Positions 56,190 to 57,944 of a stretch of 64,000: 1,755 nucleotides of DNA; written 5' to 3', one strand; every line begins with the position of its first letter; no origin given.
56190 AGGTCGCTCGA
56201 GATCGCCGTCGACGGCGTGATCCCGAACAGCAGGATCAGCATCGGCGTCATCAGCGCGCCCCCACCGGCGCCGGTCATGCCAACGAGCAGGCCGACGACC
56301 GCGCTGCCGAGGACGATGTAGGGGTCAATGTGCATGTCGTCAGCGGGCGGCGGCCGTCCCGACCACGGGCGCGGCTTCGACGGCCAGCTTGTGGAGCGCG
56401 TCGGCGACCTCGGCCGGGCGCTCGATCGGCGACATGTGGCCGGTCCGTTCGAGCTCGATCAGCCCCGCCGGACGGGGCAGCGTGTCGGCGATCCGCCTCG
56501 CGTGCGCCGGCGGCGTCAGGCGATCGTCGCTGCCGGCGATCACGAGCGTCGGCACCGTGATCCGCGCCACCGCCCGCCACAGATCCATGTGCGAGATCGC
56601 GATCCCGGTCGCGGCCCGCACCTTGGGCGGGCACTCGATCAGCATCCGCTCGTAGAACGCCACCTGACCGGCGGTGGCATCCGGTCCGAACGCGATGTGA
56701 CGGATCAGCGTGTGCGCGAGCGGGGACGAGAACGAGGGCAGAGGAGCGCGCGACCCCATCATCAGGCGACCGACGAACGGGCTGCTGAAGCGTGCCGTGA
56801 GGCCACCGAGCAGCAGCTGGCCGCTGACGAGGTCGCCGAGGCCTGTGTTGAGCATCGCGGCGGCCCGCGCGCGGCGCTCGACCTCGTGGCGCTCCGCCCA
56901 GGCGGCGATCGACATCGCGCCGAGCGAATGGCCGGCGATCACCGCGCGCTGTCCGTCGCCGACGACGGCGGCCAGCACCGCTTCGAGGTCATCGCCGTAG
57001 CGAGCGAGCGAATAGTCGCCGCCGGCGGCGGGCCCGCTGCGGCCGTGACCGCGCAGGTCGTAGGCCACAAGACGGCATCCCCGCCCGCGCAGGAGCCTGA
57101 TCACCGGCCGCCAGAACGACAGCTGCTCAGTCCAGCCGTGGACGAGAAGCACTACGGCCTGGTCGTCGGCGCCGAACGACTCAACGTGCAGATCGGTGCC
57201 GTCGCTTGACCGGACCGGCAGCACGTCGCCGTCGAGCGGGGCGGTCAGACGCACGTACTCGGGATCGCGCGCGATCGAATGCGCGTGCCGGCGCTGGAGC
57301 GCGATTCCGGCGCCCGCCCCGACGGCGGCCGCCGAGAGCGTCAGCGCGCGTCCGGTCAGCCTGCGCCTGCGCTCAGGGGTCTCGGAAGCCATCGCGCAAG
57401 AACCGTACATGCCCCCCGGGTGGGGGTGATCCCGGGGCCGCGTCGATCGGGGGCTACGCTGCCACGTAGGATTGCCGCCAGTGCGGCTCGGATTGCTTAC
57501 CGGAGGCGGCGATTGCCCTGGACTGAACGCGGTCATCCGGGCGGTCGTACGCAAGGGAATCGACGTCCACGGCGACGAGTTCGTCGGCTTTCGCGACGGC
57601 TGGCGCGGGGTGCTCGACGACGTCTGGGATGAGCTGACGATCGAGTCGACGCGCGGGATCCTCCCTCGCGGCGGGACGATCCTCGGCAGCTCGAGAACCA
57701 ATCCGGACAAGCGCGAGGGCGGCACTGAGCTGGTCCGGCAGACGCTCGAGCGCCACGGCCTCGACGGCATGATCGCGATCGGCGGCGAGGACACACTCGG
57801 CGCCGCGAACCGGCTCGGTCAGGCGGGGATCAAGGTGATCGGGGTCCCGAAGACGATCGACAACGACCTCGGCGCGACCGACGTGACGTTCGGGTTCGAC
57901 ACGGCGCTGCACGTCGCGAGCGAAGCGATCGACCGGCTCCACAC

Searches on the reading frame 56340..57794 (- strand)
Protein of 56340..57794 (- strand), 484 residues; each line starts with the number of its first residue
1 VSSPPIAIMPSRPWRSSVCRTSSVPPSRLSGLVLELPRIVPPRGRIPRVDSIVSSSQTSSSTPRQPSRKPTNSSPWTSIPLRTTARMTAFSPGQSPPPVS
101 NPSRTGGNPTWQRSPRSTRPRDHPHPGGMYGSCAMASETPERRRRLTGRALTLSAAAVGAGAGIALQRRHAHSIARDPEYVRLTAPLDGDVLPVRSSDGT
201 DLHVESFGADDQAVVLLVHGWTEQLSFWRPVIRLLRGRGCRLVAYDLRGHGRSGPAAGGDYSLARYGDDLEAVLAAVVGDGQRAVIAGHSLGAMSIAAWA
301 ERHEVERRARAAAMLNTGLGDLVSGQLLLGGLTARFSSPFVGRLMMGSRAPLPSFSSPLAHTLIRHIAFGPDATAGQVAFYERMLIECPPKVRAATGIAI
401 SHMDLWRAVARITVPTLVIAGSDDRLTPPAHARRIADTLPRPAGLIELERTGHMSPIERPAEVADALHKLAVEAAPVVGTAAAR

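Call 47: search_protein_families(library=pfam, proteins=[window:56340-57794:-], max_evalue=0.00001)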
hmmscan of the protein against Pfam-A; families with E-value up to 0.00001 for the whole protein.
window:56340-57794:- (484 aa): 3 families
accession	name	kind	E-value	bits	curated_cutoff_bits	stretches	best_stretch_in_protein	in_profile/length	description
PF12146.15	Hydrolase_4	-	6.3e-25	88.3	27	1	211-442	3-220/239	Serine aminopeptidase, S33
PF12697.13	Abhydrolase_6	-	9e-25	89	26.3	1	215-466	1-217/217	Alpha/beta hydrolase family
PF00561.26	Abhydrolase_1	-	5.5e-24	85.6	25.8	1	214-460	2-245/245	alpha/beta hydrolase fold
